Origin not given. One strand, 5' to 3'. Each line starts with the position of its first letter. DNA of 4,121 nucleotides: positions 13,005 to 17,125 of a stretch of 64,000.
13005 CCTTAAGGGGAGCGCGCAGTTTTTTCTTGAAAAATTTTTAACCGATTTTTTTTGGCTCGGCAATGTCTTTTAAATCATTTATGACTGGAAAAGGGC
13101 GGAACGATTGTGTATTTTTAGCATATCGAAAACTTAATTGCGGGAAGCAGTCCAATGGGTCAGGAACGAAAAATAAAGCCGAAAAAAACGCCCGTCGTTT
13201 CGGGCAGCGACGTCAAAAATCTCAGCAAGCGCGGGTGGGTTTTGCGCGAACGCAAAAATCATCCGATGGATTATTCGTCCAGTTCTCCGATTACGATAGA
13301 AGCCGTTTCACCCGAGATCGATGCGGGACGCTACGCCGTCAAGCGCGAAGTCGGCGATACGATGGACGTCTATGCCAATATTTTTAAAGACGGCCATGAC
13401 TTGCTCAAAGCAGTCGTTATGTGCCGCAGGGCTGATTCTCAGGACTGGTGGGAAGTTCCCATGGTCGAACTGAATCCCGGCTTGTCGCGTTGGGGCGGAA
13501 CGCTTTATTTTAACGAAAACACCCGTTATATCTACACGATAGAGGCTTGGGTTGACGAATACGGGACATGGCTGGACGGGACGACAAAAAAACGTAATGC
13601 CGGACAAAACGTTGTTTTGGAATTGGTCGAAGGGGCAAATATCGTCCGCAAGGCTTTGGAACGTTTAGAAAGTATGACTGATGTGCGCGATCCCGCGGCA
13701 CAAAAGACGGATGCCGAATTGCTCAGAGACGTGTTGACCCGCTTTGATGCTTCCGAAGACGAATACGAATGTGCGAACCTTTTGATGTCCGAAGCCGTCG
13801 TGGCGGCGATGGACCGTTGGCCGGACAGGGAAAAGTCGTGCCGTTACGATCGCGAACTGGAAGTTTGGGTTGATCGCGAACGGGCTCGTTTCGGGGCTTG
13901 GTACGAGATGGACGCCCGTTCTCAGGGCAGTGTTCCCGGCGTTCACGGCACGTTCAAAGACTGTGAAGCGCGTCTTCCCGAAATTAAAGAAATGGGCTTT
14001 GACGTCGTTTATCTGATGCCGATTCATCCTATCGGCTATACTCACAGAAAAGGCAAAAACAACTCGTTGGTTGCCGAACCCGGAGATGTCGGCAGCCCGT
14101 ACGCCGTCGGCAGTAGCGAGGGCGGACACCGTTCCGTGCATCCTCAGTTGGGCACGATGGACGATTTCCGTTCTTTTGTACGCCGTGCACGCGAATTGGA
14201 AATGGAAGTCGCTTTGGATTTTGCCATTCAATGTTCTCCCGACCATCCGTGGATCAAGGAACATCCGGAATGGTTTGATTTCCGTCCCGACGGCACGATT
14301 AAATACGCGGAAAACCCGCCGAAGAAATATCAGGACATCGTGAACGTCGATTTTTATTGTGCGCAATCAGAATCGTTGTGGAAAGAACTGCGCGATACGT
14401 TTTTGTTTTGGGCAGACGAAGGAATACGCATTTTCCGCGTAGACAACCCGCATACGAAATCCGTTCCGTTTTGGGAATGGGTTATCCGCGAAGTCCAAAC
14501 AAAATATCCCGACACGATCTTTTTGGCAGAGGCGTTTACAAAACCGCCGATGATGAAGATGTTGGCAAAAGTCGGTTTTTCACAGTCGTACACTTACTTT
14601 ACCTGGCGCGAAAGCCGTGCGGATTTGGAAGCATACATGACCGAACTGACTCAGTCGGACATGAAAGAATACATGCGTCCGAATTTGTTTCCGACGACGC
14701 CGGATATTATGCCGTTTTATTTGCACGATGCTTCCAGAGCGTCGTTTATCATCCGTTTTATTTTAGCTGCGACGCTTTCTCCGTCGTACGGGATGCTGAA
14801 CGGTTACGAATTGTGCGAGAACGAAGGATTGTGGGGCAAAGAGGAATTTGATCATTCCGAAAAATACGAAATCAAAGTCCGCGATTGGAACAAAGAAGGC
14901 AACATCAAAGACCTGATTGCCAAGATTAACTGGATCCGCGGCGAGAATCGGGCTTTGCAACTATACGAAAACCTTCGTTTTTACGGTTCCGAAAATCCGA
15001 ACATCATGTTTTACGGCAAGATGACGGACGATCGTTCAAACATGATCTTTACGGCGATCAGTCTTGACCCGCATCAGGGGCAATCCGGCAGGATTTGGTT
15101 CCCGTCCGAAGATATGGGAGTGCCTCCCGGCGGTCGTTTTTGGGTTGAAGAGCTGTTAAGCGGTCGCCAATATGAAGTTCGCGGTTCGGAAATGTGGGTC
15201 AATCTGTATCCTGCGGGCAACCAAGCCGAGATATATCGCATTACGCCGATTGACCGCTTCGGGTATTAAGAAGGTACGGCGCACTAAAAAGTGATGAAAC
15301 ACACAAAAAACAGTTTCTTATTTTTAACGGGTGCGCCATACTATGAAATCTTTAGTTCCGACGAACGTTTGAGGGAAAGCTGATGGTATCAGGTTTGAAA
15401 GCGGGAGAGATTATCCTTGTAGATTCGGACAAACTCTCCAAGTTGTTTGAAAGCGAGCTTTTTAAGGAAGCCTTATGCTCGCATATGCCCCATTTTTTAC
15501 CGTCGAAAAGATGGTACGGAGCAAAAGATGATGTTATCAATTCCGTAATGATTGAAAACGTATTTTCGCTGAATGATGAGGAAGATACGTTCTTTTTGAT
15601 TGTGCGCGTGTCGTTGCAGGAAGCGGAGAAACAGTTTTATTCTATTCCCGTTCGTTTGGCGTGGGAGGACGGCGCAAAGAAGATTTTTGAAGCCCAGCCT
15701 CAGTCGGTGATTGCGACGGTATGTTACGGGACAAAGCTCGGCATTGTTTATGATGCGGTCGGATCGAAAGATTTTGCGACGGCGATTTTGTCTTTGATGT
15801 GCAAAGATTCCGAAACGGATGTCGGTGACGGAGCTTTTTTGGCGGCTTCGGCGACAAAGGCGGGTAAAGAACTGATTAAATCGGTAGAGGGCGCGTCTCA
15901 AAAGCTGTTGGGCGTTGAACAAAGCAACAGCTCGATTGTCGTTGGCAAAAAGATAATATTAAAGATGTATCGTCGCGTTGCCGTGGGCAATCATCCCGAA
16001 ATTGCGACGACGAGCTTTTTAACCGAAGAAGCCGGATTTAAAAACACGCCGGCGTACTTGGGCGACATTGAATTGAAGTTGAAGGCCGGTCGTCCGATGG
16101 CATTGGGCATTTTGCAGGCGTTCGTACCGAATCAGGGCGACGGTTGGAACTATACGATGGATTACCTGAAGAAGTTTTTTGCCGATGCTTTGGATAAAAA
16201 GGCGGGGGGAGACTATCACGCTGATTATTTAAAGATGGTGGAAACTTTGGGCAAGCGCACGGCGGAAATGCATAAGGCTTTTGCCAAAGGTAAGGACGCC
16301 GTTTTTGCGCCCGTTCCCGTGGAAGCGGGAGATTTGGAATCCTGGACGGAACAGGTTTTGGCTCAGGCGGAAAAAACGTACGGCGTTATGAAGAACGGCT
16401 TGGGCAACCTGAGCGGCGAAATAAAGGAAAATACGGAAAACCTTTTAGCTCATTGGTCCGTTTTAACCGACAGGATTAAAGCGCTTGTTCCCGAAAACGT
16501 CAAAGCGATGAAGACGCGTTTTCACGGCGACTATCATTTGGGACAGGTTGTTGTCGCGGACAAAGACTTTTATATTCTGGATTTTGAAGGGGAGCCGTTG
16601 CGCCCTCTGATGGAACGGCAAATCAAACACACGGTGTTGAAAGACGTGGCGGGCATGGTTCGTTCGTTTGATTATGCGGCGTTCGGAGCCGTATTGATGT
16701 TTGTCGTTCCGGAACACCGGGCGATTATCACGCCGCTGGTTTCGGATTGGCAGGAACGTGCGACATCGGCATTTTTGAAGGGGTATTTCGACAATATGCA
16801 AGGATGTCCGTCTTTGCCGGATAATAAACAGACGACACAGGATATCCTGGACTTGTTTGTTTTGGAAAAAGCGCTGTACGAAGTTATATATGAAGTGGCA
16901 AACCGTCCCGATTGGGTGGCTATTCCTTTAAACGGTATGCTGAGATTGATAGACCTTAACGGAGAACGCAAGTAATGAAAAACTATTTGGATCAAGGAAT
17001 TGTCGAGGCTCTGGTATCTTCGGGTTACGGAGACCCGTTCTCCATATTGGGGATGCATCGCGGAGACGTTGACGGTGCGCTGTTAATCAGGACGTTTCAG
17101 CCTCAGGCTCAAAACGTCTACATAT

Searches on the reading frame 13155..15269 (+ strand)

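Call 65: search_protein_families(library=pfam, proteins=[window:13155-15269:+], max_evalue=0.0001)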
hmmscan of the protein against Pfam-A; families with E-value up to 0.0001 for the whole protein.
window:13155-15269:+ (704 aa): 3 families
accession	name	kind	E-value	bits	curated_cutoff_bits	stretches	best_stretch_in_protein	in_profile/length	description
PF11896.14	GlgE_dom_N_S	-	1.2e-47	163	25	1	46-241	3-179/179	Alpha-1,4-glucan:maltose-1-phosphate maltosyltransferase, domain N/S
PF21702.3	GLGE_C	-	3e-15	56.6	27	1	609-696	1-87/87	GLGE, C-terminal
PF00128.31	Alpha-amylase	-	4e-09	36.6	22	1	263-373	14-105/446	Alpha amylase, catalytic domain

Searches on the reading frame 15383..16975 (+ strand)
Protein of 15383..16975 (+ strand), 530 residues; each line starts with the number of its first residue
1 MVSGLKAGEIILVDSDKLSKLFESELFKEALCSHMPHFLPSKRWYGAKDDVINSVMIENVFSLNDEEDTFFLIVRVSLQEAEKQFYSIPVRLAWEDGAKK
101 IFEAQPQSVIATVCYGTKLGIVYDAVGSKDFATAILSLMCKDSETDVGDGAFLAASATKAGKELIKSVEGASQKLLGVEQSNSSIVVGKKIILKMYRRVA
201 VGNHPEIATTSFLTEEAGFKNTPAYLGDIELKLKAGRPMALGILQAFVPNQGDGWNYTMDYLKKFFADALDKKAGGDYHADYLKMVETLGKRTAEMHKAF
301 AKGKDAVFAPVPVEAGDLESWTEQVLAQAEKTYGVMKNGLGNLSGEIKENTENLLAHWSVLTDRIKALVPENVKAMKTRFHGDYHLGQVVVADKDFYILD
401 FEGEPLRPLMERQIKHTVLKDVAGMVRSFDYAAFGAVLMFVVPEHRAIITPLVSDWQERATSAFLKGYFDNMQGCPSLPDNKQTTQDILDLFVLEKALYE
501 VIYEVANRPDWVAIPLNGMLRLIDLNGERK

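Call 65: search_protein_families(library=pfam, proteins=[window:15383-16975:+], max_evalue=0.0001)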
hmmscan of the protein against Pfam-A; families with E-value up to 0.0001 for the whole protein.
window:15383-16975:+ (530 aa): 1 family
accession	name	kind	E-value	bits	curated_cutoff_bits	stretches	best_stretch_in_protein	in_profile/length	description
PF18085.6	Mak_N_cap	-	1.9e-06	29.3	22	1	38-126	1-85/87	Maltokinase N-terminal cap domain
